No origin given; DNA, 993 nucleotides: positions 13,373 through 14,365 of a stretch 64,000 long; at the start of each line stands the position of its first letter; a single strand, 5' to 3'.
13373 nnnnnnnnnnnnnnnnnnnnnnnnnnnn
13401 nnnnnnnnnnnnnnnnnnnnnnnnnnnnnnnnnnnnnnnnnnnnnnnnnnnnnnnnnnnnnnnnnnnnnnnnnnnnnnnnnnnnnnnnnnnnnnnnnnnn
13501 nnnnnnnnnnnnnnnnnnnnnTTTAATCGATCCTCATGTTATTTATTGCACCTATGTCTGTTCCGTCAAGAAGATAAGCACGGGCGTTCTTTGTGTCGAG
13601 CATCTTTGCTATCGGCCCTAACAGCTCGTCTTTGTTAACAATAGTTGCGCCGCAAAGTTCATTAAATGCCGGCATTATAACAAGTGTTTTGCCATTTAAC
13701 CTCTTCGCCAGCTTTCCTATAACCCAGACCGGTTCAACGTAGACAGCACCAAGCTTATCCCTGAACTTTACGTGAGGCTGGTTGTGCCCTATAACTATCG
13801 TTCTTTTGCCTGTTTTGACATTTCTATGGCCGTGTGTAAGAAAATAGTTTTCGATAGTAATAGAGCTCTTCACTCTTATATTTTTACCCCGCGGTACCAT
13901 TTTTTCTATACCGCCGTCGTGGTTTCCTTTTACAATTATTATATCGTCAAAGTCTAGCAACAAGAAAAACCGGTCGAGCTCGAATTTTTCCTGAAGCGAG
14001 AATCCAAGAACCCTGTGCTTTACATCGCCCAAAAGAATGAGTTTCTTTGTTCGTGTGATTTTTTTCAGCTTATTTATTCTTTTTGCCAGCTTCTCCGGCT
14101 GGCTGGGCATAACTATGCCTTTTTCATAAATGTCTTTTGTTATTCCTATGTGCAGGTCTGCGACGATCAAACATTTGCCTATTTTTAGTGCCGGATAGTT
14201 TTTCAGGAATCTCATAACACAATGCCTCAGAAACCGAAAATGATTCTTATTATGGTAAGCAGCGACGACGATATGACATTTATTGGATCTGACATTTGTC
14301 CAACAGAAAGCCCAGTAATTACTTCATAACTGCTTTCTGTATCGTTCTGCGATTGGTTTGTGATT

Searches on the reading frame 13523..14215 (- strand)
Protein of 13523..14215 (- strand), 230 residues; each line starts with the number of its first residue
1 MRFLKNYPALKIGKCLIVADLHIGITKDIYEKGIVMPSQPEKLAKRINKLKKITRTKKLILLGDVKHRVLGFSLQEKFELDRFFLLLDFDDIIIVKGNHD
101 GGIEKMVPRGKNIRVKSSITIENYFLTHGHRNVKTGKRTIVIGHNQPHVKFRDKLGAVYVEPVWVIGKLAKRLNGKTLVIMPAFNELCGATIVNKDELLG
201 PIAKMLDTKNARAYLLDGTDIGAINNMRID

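Call 5: search_protein_families(library=pfam, proteins=[window:13523-14215:-], max_evalue=0.01)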
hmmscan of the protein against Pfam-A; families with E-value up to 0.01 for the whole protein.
window:13523-14215:- (230 aa): 2 families
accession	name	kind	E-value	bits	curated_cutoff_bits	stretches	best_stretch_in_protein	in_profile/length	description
PF00149.33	Metallophos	-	1.2e-08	36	21.5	1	15-148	3-159/191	Calcineurin-like phosphoesterase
PF12850.12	Metallophos_2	-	0.0006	20.3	27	1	15-134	3-93/154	Calcineurin-like phosphoesterase superfamily domain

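Call 8: search_protein_families(library=ncbifam, proteins=[window:13523-14215:-], max_evalue=0.1)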
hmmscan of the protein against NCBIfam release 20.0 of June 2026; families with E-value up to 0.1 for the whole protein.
window:13523-14215:- (230 aa): 3 families
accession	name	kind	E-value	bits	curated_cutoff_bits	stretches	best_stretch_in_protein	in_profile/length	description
TIGR00024.1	SbcD_rel_arch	hypoth_equivalog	2.3e-33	115.8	115.2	1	10-206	12-198/224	putative phosphoesterase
TIGR04123.1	P_estr_lig_assc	hypoth_equivalog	1.7e-19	70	150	1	14-203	22-193/207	ligase-associated DNA damage response endonuclease PdeM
NF006988.0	PRK09453.1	equivalog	0.0039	17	117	1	45-144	17-126/183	phosphodiesterase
